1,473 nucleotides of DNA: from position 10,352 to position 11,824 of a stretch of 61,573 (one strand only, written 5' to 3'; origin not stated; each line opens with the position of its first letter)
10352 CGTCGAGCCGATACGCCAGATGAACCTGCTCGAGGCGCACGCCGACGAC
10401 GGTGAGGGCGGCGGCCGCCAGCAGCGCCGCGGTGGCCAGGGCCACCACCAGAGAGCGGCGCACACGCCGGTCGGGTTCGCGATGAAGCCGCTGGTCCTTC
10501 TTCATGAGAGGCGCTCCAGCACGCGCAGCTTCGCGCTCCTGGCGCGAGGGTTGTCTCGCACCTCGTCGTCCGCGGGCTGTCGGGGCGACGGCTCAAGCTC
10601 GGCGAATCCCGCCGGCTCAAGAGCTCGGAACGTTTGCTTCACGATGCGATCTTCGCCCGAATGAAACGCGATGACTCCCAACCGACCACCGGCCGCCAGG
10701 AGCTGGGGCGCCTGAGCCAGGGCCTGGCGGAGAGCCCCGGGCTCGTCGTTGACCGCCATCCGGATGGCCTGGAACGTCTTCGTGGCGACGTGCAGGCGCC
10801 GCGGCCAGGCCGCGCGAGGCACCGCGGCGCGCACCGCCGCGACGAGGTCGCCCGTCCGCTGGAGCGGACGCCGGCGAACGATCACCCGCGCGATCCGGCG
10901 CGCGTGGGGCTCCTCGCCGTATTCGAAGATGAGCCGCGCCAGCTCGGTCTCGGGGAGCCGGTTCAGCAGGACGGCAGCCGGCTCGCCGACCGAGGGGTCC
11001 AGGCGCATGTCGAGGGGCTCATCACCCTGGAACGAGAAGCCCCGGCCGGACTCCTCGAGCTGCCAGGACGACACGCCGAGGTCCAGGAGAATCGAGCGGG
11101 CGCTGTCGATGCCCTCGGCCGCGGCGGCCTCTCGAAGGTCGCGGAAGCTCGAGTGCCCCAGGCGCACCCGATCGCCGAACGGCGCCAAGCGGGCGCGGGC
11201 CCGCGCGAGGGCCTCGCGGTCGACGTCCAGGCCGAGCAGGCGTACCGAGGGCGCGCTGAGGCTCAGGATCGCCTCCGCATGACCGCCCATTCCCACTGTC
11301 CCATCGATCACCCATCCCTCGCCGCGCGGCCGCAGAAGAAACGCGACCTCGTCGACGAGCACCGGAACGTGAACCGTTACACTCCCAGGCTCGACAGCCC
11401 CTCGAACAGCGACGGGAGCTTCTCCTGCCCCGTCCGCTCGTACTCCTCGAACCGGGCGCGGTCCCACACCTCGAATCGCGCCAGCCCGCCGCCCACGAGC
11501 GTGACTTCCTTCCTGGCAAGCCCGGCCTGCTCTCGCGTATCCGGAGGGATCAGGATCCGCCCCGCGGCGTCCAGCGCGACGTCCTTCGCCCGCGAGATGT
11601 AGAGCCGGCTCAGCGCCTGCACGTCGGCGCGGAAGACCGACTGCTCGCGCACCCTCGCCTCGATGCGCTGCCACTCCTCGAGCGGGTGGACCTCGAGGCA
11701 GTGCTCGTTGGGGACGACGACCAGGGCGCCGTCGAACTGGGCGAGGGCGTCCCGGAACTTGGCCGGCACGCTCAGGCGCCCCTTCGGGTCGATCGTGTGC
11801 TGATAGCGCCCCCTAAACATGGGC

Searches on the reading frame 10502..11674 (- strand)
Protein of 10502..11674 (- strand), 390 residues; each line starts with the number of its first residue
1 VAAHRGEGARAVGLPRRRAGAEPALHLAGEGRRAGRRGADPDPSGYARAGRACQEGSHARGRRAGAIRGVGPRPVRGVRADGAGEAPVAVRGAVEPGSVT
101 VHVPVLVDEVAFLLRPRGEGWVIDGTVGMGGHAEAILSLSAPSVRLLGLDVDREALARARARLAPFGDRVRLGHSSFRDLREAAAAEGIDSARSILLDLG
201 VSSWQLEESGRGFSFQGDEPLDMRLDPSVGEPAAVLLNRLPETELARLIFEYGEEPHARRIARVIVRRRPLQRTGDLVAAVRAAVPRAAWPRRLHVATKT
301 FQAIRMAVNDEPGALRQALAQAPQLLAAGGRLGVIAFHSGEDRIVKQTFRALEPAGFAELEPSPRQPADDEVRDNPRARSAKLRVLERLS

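Call 18: search_protein_families(library=pfam, max_evalue=0.001, proteins=[window:10502-11674:-])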
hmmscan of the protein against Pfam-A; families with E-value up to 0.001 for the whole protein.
window:10502-11674:- (390 aa): 1 family
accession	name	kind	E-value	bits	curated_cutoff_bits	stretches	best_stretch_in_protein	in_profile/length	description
PF01795.25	Methyltransf_5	-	1.4e-91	307.7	27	1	101-388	3-308/309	MraW methylase family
